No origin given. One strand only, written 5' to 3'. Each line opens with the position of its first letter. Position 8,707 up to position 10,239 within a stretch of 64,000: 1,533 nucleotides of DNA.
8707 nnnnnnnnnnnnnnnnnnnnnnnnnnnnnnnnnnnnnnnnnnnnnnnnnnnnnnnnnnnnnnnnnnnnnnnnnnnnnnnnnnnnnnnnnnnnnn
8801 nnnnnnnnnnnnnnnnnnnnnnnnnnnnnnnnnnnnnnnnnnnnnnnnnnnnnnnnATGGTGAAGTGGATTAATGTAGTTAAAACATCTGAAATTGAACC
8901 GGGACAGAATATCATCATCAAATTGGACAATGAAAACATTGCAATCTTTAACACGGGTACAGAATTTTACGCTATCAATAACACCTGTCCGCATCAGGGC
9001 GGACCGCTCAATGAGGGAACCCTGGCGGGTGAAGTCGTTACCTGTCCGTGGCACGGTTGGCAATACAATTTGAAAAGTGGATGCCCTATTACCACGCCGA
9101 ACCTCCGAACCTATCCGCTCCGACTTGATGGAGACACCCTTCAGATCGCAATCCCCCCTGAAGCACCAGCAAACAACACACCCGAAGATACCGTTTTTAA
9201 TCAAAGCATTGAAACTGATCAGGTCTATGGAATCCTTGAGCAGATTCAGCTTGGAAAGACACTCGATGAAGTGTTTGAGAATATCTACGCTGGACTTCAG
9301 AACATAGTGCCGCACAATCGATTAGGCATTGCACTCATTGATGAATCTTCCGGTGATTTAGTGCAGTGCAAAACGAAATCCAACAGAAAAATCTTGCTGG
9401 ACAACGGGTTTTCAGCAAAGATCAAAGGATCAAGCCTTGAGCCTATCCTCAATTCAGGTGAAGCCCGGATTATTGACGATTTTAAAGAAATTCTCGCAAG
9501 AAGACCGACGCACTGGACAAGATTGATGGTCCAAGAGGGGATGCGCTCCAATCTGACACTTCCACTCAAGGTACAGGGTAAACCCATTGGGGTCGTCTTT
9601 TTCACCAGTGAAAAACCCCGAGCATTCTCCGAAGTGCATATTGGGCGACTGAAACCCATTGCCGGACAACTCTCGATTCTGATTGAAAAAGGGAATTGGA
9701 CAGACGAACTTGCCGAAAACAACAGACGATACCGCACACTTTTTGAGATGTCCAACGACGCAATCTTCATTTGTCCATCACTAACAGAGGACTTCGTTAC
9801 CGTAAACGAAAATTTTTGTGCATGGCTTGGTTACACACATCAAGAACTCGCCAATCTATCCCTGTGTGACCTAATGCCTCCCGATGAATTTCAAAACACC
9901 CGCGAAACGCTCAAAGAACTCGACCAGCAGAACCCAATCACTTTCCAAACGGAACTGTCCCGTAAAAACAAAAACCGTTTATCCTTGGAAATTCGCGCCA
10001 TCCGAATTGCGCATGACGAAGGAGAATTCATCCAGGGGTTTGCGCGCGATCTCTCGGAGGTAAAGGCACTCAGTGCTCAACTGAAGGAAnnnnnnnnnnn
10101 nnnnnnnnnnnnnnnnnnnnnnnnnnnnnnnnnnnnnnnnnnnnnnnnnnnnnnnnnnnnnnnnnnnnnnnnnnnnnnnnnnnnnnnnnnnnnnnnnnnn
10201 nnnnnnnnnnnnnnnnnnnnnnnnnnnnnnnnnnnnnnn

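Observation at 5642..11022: Sigma-54 enhancer-binding protein with an N-terminal Rieske [2Fe-2S] sensor domain, divergent from a second Rieske protein and a VOC gene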

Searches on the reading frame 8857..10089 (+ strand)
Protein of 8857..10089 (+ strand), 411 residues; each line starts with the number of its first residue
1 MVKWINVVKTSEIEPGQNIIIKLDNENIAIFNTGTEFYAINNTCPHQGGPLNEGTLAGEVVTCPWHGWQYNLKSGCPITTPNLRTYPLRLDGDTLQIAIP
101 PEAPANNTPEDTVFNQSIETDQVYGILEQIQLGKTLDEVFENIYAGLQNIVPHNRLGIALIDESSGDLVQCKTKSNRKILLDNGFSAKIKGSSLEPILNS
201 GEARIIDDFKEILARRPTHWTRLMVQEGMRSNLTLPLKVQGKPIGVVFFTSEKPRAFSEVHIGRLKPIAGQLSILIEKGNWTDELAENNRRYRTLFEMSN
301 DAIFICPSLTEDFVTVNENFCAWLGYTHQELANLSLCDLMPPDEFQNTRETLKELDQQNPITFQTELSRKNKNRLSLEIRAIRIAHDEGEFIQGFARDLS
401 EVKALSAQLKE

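Call 5: find_homologous_proteins(query=window:8857-10089:+, max_evalue=0.001)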
Query seq(411 aa) (411 aa): 263 proteins with E <= 0.001 among 6011 candidates; the best 120 are listed.
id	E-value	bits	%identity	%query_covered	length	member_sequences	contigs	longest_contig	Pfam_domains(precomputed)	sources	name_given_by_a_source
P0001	1.7e-257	872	92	100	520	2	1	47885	PF13426.14,PF13188.14,PF13185.13,PF00158.33,PF01590.33,PF08448.17,PF00989.32,PF00355.33,PF14532.13,PF13806.13,PF22543.3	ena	-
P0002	2.2e-257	871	92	100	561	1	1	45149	PF13426.14,PF13188.14,PF13185.13,PF00355.33,PF14532.13,PF07728.21,PF22543.3,PF00158.33,PF01590.33,PF08448.17,PF00989.32,PF13806.13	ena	-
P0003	2.0e-252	855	90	100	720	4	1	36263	PF13426.14,PF13188.14,PF13185.13,PF00004.36,PF00355.33,PF14532.13,PF07728.21,PF22543.3,PF00158.33,PF25601.2,PF01590.33,PF02954.26,PF08448.17,PF00989.32,PF13806.13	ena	-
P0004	1.9e-245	832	89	100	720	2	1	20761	PF13426.14,PF13188.14,PF13185.13,PF13492.13,PF00004.36,PF00355.33,PF14532.13,PF07728.21,PF22543.3,PF08447.19,PF00158.33,PF25601.2,PF01590.33,PF02954.26,PF08448.17,PF00989.32,PF13806.13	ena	-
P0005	1.9e-243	825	89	100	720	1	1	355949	PF13426.14,PF13188.14,PF13185.13,PF00004.36,PF00355.33,PF14532.13,PF07728.21,PF22543.3,PF08447.19,PF00158.33,PF25601.2,PF01590.33,PF02954.26,PF08448.17,PF00989.32,PF13806.13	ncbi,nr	ncbi:hypothetical protein C6496_01775 [Candidatus Poribacteria bacterium]|nr:MAG: hypothetical prote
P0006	2.4e-242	822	88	100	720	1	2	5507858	PF13426.14,PF13188.14,PF13185.13,PF13492.13,PF00004.36,PF00355.33,PF14532.13,PF07728.21,PF22543.3,PF08447.19,PF00158.33,PF25601.2,PF01590.33,PF02954.26,PF08448.17,PF00989.32,PF13806.13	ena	-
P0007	2.6e-240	815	86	100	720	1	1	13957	PF13426.14,PF13188.14,PF13185.13,PF00004.36,PF00355.33,PF14532.13,PF07728.21,PF22543.3,PF08447.19,PF00158.33,PF25601.2,PF01590.33,PF02954.26,PF08448.17,PF00989.32,PF13806.13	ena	-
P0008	1.7e-238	809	88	100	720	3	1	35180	PF13426.14,PF13185.13,PF00004.36,PF00355.33,PF14532.13,PF07728.21,PF22543.3,PF00158.33,PF25601.2,PF01590.33,PF02954.26,PF13806.13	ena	-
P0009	2.2e-237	806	86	100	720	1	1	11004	PF13426.14,PF13188.14,PF13185.13,PF00004.36,PF00355.33,PF14532.13,PF07728.21,PF22543.3,PF00158.33,PF25601.2,PF01590.33,PF02954.26,PF00989.32,PF13806.13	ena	-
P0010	3.2e-237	805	86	100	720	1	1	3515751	PF13426.14,PF13188.14,PF13185.13,PF00004.36,PF00355.33,PF14532.13,PF07728.21,PF22543.3,PF08447.19,PF00158.33,PF25601.2,PF01590.33,PF02954.26,PF08448.17,PF00989.32,PF13806.13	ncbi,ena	-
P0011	2.1e-236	802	86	100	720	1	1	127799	PF13426.14,PF13188.14,PF13185.13,PF00004.36,PF00355.33,PF14532.13,PF07728.21,PF22543.3,PF08447.19,PF00158.33,PF07724.21,PF25601.2,PF01590.33,PF02954.26,PF08448.17,PF00989.32,PF13806.13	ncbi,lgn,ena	-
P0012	1.2e-234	796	87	100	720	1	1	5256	PF13426.14,PF13185.13,PF00004.36,PF00355.33,PF14532.13,PF07728.21,PF22543.3,PF00158.33,PF25601.2,PF01590.33,PF02954.26,PF08448.17,PF13806.13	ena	-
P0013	1.6e-234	796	85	100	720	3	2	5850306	PF13426.14,PF13188.14,PF13185.13,PF00004.36,PF00355.33,PF14532.13,PF07728.21,PF22543.3,PF08447.19,PF00158.33,PF25601.2,PF01590.33,PF02954.26,PF08448.17,PF00989.32,PF13806.13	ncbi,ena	-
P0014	1.9e-231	786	85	100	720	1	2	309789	PF13426.14,PF13188.14,PF13185.13,PF00004.36,PF00355.33,PF14532.13,PF07728.21,PF22543.3,PF08447.19,PF00158.33,PF07724.21,PF25601.2,PF01590.33,PF02954.26,PF08448.17,PF00989.32,PF13806.13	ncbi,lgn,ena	-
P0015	2.8e-231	785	85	100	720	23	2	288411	PF13426.14,PF13188.14,PF13185.13,PF00004.36,PF00355.33,PF14532.13,PF07728.21,PF22543.3,PF08447.19,PF00158.33,PF25601.2,PF01590.33,PF02954.26,PF08448.17,PF00989.32,PF13806.13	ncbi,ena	-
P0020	1.1e-128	448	51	100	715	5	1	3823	PF13426.14,PF13185.13,PF00004.36,PF00355.33,PF14532.13,PF07728.21,PF22543.3,PF00158.33,PF25601.2,PF01590.33,PF02954.26,PF08448.17,PF13806.13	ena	-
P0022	1.0e-113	398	47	100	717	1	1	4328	PF13426.14,PF13185.13,PF13492.13,PF00004.36,PF00355.33,PF14532.13,PF07728.21,PF22543.3,PF00158.33,PF07724.21,PF25601.2,PF01590.33,PF02954.26,PF13806.13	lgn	-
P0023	7.4e-89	316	70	53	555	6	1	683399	PF13426.14,PF13185.13,PF13492.13,PF00004.36,PF14532.13,PF07728.21,PF08447.19,PF00158.33,PF07724.21,PF25601.2,PF01590.33,PF02954.26,PF08448.17,PF00989.32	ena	-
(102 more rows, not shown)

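Call 11: find_encoding_contigs(protein=P0013, flank=10000, max_places=3)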
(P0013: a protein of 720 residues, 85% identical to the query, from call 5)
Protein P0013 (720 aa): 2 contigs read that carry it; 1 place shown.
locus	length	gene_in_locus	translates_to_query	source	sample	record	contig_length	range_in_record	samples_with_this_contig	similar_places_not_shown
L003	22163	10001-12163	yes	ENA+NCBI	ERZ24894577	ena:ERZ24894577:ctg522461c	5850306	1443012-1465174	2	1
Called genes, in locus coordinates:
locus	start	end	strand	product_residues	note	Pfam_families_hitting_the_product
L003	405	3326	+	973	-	-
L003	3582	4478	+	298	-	PF02633:Creatininase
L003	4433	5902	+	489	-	-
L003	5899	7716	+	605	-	PF06917:Pectate_lyase_2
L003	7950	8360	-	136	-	PF00903:Glyoxalase, PF13669:Glyoxalase_4 (weak)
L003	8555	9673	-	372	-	PF01321:Creatinase_N, PF00557:Peptidase_M24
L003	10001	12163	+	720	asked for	PF00355:Rieske, PF13806:Rieske_2, PF13185:GAF_2, PF13426:PAS_9, PF00158:Sigma54_activat, PF14532:Sigma54_activ_2, PF07728:AAA_5, PF25601:AAA_lid_14, +8 more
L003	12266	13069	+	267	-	PF05721:PhyH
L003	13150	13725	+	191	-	PF00080:Sod_Cu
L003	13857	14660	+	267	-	PF05721:PhyH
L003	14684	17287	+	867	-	PF00963:Cohesin, PF00404:Dockerin_1, PF13860:FlgD_ig (weak)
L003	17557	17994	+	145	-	-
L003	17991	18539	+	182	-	-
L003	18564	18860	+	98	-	PF24706:DUF7669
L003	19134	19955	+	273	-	PF05721:PhyH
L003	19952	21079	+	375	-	PF02746:MR_MLE_N, PF13378:MR_MLE_C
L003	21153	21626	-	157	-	-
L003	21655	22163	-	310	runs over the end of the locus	PF08240:ADH_N, PF00107:ADH_zinc_N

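Call 12: find_encoding_contigs(protein=P0020, flank=10000, max_places=3)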
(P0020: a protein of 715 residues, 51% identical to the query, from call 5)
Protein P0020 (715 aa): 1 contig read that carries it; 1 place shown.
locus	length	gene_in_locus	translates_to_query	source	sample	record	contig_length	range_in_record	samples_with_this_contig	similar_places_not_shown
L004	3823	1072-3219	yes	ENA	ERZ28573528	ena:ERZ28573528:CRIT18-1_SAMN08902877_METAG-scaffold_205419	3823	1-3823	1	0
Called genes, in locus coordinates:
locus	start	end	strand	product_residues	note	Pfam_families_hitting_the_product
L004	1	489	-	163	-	?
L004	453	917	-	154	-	-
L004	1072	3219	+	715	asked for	PF00355:Rieske, PF13806:Rieske_2, PF22543:Rieske_4, PF01590:GAF, PF13185:GAF_2, PF13426:PAS_9, PF00158:Sigma54_activat, PF14532:Sigma54_activ_2, +5 more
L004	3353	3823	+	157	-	?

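Call 13: find_encoding_contigs(protein=P0022, flank=10000, max_places=3)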
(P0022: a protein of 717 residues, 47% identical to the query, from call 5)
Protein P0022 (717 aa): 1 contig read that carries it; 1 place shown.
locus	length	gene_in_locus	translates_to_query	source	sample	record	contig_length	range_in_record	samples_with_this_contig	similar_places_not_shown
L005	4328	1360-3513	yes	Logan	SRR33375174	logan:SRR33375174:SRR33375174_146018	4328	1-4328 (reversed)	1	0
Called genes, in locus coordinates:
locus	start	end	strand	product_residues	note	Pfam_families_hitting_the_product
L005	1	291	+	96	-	?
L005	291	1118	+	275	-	PF13507:GATase_5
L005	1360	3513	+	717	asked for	PF00355:Rieske, PF13806:Rieske_2, PF01590:GAF, PF13185:GAF_2, PF00158:Sigma54_activat, PF14532:Sigma54_activ_2, PF00004:AAA, PF07728:AAA_5, +6 more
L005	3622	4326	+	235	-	?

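Call 15: search_protein_families(library=pfam, proteins=[L004:3353-3823:+, L005:3622-4326:+, L004:453-917:-, L004:1-489:-], max_evalue=0.001)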
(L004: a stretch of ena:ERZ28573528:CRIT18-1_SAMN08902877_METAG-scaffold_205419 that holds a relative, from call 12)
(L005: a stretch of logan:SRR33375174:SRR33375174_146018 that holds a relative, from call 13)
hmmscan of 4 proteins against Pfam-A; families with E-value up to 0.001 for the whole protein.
L004:3353-3823:+ (157 aa): 1 family
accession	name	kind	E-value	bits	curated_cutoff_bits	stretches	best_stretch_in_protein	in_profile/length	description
PF13173.12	AAA_14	-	1.2e-17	64.6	27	1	16-131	5-127/129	AAA domain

L005:3622-4326:+ (235 aa): 2 families
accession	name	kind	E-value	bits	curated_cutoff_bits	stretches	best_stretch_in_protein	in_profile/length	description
PF00919.26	UPF0004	-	8e-26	90.4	27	1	4-102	1-96/98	Uncharacterized protein family UPF0004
PF04055.27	Radical_SAM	-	3.2e-09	37.6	29.5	1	159-208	2-54/166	Radical SAM superfamily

L004:453-917:- (154 aa): 3 families
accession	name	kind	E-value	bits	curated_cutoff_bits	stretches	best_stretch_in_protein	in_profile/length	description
PF00355.32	Rieske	-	7.6e-16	58.2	20.3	1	4-75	5-76/88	Rieske [2Fe-2S] domain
PF13806.12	Rieske_2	-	7e-10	39.2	27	1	9-96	10-103/104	Rieske-like [2Fe-2S] domain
PF22543.2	Rieske_4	-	0.00015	22.4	28.4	1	17-73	16-76/119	Soluble Rieske-type ferredoxin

L004:1-489:- (163 aa): 0 families

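Call 52: search_protein_families(library=pfam, proteins=[L003:8555-9673:-], max_evalue=0.001)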
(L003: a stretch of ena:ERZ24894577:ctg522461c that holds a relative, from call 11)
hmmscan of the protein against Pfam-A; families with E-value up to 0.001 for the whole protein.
L003:8555-9673:- (372 aa): 2 families
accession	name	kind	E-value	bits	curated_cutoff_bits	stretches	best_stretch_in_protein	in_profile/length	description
PF00557.29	Peptidase_M24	-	3.8e-54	184.1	23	1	147-351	2-206/208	Metallopeptidase family M24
PF01321.24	Creatinase_N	-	7.8e-11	43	22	1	6-139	1-128/128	Creatinase/Prolidase N-terminal domain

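Call 80: find_encoding_contigs(protein=P0023, flank=6000, max_places=2)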
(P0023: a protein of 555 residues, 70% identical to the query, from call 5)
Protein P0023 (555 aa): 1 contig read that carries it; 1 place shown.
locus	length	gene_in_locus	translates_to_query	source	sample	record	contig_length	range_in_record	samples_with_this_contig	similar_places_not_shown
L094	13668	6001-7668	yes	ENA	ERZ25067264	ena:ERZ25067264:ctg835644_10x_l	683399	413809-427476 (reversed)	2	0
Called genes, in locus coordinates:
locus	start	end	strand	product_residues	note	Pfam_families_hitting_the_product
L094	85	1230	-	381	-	-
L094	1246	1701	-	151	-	PF00355:Rieske (faint)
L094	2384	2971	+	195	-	PF00355:Rieske, PF13806:Rieske_2, PF22543:Rieske_4 (weak)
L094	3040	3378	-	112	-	-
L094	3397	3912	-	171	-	PF19935:DUF6398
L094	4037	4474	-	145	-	-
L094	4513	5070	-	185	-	PF01609:DDE_Tnp_1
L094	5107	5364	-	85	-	-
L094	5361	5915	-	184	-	-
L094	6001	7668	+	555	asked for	PF01590:GAF, PF13185:GAF_2, PF13426:PAS_9, PF00158:Sigma54_activat, PF14532:Sigma54_activ_2, PF07728:AAA_5, PF25601:AAA_lid_14, PF02954:HTH_8, +6 more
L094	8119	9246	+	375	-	PF09976:TPR_21, PF00515:TPR_1 (faint), PF12895:ANAPC3 (faint), PF13174:TPR_6 (faint), PF13176:TPR_7 (faint), PF13181:TPR_8 (faint), PF13424:TPR_12 (weak), PF13432:TPR_16 (weak), +3 more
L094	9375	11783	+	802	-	PF00488:MutS_V, PF20297:MSSS (weak), PF01713:Smr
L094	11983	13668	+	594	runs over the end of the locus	PF01807:Zn_ribbon_DnaG, PF10410:DnaB_bind (faint), PF08275:DNAG_N, PF01751:Toprim, PF13155:Toprim_2, PF13662:Toprim_4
